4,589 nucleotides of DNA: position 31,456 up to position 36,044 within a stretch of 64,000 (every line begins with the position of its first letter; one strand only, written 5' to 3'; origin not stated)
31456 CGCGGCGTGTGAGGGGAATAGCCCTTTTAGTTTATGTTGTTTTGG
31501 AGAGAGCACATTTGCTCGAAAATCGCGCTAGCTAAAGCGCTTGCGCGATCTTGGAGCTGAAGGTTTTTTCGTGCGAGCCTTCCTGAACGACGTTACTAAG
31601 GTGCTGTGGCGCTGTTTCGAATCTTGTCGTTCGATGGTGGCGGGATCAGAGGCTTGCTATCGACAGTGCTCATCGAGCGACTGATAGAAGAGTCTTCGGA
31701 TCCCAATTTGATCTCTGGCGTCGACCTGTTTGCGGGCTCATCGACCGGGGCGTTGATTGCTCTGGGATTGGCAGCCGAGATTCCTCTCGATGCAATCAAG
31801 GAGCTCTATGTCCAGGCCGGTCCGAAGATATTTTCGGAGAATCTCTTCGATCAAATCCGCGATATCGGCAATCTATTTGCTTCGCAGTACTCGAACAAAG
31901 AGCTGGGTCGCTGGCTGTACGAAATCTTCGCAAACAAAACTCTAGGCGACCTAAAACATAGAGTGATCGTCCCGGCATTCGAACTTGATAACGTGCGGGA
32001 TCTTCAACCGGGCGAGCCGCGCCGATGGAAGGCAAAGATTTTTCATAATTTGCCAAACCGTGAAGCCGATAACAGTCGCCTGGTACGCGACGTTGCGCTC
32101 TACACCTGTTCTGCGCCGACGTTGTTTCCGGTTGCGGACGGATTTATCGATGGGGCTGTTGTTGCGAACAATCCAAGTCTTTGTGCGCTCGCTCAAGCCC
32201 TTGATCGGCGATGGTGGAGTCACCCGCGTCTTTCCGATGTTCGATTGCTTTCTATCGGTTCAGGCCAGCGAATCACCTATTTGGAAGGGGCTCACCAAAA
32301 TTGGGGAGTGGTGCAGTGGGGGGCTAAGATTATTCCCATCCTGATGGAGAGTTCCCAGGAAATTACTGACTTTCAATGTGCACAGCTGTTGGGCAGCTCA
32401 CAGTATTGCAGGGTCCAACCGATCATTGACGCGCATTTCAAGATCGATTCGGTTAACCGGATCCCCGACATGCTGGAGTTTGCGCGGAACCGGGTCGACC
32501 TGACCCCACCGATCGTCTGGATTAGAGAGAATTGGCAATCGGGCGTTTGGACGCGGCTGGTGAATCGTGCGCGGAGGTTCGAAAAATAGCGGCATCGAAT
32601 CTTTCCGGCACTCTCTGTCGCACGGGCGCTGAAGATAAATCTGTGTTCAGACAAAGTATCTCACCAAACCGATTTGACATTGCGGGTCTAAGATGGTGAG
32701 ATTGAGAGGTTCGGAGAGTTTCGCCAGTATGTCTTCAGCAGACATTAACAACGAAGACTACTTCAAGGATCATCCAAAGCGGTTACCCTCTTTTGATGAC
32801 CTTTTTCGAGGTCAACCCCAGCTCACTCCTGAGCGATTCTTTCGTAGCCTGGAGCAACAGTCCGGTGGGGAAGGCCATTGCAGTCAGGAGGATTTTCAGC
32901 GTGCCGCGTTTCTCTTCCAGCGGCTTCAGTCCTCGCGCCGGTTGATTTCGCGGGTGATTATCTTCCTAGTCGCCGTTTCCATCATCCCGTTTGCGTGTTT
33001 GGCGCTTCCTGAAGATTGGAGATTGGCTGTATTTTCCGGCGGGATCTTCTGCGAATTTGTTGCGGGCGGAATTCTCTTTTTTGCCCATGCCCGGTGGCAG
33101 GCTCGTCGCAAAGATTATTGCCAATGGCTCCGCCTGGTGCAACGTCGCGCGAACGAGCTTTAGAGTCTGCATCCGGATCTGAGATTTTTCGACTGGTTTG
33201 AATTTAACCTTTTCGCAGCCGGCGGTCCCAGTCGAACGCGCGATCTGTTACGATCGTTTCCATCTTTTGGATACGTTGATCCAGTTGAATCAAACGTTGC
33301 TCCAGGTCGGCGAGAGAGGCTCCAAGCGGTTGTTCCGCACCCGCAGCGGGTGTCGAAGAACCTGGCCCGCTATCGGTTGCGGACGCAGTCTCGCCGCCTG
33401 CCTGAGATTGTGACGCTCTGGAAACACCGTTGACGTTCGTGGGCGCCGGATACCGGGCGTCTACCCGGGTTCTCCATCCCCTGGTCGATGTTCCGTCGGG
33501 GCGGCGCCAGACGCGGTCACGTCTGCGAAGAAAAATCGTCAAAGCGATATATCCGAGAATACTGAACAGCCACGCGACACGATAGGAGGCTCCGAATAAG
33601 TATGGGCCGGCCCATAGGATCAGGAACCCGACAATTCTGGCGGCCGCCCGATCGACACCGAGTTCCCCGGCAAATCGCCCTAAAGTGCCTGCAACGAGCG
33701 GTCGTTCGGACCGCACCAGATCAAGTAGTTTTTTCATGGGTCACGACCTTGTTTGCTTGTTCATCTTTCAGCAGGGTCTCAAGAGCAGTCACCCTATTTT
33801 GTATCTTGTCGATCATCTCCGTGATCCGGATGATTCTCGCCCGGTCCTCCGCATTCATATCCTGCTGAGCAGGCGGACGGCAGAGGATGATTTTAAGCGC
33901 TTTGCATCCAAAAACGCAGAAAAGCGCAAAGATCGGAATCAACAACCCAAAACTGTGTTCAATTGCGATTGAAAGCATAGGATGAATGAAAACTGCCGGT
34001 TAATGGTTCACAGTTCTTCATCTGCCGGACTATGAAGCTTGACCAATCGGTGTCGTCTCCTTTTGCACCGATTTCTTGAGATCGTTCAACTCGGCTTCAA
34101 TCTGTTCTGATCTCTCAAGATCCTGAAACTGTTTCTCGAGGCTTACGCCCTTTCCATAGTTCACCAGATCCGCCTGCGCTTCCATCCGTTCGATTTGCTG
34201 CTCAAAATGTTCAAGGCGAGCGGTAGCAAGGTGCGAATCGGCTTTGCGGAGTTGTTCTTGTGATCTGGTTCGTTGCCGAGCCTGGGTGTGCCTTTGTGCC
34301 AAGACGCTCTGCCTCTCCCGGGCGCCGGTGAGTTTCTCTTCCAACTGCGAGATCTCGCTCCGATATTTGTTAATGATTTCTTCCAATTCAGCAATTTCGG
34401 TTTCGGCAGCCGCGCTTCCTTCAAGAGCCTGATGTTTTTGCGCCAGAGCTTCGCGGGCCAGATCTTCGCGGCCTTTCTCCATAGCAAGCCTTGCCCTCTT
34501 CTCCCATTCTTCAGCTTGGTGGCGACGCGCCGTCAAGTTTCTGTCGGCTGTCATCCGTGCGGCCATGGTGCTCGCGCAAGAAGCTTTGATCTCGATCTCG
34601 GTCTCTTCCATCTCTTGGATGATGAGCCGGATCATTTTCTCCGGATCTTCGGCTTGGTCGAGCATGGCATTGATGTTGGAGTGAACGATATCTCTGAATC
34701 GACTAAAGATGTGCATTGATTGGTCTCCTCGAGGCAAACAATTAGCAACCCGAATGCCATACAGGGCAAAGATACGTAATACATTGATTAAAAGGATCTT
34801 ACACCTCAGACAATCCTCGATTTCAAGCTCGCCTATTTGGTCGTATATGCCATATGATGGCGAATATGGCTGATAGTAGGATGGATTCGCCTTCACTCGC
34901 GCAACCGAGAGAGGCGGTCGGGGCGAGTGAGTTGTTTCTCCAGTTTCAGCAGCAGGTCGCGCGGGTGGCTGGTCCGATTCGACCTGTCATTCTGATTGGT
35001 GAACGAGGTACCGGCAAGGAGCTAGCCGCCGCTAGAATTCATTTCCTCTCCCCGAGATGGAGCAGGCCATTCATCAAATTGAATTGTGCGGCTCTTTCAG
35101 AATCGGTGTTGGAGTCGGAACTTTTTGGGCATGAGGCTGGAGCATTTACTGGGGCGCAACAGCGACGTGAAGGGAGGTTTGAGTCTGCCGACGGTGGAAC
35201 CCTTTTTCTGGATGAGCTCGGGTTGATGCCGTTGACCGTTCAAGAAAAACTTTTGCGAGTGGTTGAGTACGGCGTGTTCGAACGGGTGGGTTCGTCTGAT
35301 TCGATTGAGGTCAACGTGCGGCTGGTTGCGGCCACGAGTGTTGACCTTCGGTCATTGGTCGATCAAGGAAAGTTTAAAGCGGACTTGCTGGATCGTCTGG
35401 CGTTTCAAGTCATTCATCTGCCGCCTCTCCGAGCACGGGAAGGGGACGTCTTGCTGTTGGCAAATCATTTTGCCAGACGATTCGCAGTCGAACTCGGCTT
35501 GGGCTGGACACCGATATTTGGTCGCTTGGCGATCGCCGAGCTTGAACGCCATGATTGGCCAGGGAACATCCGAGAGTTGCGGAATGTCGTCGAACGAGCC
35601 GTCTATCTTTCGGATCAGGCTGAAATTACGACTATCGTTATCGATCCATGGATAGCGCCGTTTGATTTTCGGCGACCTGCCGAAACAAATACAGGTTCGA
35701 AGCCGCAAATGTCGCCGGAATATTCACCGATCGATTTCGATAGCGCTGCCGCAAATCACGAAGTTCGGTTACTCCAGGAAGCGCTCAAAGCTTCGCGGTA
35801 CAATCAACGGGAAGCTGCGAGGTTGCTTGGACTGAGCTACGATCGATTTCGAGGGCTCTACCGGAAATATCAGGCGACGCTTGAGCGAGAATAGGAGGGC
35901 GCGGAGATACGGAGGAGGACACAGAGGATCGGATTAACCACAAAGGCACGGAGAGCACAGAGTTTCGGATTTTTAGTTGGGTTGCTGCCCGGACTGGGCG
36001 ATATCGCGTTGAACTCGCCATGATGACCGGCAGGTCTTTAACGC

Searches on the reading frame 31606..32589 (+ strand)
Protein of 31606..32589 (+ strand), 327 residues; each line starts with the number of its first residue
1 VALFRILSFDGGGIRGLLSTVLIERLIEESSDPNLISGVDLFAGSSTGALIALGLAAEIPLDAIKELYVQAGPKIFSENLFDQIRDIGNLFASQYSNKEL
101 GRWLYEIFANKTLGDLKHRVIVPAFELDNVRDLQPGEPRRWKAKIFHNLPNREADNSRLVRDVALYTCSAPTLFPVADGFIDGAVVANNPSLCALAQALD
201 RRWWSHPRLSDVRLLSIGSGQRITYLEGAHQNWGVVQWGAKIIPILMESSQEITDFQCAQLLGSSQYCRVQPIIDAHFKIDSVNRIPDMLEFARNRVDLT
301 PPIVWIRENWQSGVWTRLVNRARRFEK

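Call 65: search_protein_families(library=pfam, proteins=[window:31606-32589:+], max_evalue=0.00001)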
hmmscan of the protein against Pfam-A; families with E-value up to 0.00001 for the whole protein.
window:31606-32589:+ (327 aa): 1 family
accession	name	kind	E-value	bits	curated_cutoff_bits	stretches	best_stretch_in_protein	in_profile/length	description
PF01734.28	Patatin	-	3e-22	80.2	27.7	1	7-190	1-186/191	Patatin-like phospholipase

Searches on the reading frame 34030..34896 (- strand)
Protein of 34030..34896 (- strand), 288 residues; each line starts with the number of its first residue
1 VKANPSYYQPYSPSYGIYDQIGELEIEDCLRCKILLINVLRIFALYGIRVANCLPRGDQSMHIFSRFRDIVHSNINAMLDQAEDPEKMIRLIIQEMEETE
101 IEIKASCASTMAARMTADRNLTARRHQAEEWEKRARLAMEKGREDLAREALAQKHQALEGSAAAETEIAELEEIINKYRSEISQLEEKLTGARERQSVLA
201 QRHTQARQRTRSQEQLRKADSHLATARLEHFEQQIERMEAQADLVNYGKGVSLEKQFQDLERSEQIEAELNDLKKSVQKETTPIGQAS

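Call 65: search_protein_families(library=pfam, proteins=[window:34030-34896:-], max_evalue=0.00001)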
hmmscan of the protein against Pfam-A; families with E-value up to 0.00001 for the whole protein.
window:34030-34896:- (288 aa): 1 family
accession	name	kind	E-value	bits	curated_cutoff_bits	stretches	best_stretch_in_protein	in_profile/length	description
PF04012.17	PspA_IM30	-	2.1e-39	135.8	33.9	1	63-275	2-216/220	PspA/IM30 family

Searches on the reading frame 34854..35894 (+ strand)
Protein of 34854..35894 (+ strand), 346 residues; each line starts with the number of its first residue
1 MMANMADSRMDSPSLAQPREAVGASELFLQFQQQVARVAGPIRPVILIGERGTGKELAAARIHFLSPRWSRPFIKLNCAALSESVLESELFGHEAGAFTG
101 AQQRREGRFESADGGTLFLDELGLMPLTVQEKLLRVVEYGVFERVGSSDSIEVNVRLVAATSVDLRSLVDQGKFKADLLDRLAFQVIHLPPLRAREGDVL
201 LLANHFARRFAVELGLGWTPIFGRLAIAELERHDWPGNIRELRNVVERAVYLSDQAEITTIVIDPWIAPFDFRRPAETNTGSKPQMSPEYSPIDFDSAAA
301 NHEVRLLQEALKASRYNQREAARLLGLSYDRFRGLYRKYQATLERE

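Call 65: search_protein_families(library=pfam, proteins=[window:34854-35894:+], max_evalue=0.00001)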
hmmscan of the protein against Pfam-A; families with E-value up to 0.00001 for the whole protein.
window:34854-35894:+ (346 aa): 4 families
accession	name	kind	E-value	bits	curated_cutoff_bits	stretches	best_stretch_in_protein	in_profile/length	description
PF00158.32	Sigma54_activat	-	2.1e-59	200.4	20.2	1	23-185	3-165/168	Sigma-54 interaction domain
PF25601.1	AAA_lid_14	-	1.4e-18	66.9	27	1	193-260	1-67/87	AAA+ ATPase lid domain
PF14532.12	Sigma54_activ_2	-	3.6e-18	66.6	25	1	22-192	1-138/138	Sigma-54 interaction domain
PF02954.25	HTH_8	-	2.6e-06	27.5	22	1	303-338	6-38/42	Bacterial regulatory protein, Fis family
